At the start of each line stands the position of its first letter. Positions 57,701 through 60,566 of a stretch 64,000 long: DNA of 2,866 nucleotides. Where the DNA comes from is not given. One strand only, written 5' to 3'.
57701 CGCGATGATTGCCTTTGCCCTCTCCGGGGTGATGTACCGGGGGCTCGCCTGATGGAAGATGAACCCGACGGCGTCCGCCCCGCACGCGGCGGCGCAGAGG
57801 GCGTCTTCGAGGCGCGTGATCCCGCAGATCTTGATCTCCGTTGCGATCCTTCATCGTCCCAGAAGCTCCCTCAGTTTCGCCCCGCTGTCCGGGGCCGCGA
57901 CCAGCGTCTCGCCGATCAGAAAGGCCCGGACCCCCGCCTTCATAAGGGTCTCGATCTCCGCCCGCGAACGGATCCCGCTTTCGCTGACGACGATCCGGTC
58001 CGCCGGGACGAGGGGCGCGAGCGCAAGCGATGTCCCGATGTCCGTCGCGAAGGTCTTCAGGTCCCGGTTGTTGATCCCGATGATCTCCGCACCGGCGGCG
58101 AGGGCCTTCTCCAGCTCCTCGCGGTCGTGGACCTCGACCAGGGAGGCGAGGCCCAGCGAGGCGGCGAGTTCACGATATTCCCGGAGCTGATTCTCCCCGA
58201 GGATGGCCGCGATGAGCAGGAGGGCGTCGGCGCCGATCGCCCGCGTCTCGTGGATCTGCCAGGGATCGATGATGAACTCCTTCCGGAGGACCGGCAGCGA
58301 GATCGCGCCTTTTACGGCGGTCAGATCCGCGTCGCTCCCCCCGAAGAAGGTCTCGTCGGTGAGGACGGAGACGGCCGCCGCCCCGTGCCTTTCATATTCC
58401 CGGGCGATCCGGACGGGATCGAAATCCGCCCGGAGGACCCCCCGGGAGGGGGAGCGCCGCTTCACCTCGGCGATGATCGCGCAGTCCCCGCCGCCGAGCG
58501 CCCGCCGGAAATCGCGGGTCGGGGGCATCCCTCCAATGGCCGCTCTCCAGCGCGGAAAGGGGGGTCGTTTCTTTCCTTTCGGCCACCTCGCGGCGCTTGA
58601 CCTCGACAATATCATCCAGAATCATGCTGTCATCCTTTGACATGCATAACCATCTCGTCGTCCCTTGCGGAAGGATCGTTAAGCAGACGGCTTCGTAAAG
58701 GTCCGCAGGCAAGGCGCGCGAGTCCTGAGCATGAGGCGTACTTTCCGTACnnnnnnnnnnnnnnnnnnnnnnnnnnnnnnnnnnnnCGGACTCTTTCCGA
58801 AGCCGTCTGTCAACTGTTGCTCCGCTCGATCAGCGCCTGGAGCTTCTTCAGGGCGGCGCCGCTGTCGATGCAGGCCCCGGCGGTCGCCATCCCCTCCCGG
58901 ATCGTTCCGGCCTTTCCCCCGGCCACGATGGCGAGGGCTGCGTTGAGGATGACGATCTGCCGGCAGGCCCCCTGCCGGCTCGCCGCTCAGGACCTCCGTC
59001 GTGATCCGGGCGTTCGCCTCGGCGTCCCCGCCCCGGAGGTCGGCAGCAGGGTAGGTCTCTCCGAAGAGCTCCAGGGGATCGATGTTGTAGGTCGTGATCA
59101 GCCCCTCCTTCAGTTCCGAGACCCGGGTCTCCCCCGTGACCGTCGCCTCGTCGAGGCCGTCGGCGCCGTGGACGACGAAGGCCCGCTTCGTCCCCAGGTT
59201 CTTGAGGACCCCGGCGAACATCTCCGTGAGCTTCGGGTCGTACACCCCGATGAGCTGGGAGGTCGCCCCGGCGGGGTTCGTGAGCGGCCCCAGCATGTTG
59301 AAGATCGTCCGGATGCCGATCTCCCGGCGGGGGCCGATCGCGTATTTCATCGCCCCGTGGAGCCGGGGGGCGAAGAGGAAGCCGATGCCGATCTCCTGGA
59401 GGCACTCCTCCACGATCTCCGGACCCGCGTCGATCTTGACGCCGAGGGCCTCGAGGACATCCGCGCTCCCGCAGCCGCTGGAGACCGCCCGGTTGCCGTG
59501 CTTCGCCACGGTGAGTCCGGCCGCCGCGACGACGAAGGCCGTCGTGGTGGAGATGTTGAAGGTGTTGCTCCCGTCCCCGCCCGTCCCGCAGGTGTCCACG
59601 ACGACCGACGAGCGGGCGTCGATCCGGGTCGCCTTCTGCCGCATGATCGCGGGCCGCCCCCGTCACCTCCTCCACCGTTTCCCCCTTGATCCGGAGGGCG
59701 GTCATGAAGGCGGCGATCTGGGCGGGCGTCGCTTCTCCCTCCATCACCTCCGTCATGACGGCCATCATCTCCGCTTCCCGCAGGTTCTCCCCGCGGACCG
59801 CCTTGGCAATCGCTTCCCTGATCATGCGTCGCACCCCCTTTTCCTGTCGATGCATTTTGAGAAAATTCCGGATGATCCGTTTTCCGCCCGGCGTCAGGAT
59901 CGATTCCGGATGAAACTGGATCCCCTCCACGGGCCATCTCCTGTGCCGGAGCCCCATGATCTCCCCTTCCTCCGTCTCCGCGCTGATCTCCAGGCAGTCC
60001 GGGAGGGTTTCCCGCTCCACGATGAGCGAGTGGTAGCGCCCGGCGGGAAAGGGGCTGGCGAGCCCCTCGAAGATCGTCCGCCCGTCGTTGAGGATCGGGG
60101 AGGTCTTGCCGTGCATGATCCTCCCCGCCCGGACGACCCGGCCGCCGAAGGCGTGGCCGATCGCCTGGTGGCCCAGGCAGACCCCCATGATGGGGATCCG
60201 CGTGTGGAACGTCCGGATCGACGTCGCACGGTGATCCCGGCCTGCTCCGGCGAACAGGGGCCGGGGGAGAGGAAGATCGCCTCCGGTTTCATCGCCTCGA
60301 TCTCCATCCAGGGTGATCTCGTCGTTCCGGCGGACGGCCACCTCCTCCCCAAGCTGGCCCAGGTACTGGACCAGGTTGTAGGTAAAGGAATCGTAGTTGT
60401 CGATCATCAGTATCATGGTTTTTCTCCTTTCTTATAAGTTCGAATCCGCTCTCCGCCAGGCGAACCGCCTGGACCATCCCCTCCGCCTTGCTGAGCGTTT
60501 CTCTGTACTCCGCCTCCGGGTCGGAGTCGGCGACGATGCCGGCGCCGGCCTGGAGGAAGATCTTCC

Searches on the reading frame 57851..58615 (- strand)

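Call 81: search_protein_families(library=pfam, proteins=[window:57851-58615:-], max_evalue=0.0001)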
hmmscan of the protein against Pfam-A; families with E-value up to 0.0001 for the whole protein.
window:57851-58615:- (254 aa): 1 family
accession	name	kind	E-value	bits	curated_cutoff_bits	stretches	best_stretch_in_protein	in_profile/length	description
PF00218.27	IGPS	-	1.8e-82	276.8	27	1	15-251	16-254/254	Indole-3-glycerol phosphate synthase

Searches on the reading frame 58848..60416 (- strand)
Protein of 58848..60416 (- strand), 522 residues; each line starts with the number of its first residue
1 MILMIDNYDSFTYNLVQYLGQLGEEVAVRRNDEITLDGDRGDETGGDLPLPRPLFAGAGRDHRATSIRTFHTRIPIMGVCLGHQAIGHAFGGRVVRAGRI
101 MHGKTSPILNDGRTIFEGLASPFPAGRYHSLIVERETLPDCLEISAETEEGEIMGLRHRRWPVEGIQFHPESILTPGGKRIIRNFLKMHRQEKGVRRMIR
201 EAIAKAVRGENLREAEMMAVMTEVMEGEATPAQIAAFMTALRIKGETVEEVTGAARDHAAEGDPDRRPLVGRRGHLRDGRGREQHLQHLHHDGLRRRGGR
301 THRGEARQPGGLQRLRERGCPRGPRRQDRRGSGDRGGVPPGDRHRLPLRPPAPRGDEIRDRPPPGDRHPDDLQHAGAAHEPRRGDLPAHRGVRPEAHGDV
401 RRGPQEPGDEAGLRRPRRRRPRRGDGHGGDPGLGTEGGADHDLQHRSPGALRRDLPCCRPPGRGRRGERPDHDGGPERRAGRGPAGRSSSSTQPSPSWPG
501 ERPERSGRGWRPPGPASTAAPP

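Call 81: search_protein_families(library=pfam, proteins=[window:58848-60416:-], max_evalue=0.0001)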
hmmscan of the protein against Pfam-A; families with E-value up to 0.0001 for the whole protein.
window:58848-60416:- (522 aa): 3 families
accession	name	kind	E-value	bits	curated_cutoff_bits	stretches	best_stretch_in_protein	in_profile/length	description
PF00117.34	GATase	-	1.1e-47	162.7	22.8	1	3-186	1-187/190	Glutamine amidotransferase class-I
PF02885.22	Glycos_trans_3N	-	2.4e-20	72.5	26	1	200-256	1-57/63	Glycosyl transferase family, helical bundle domain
PF07722.19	Peptidase_C26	-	3.5e-06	27.4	20.5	1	69-171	101-219/219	Peptidase C26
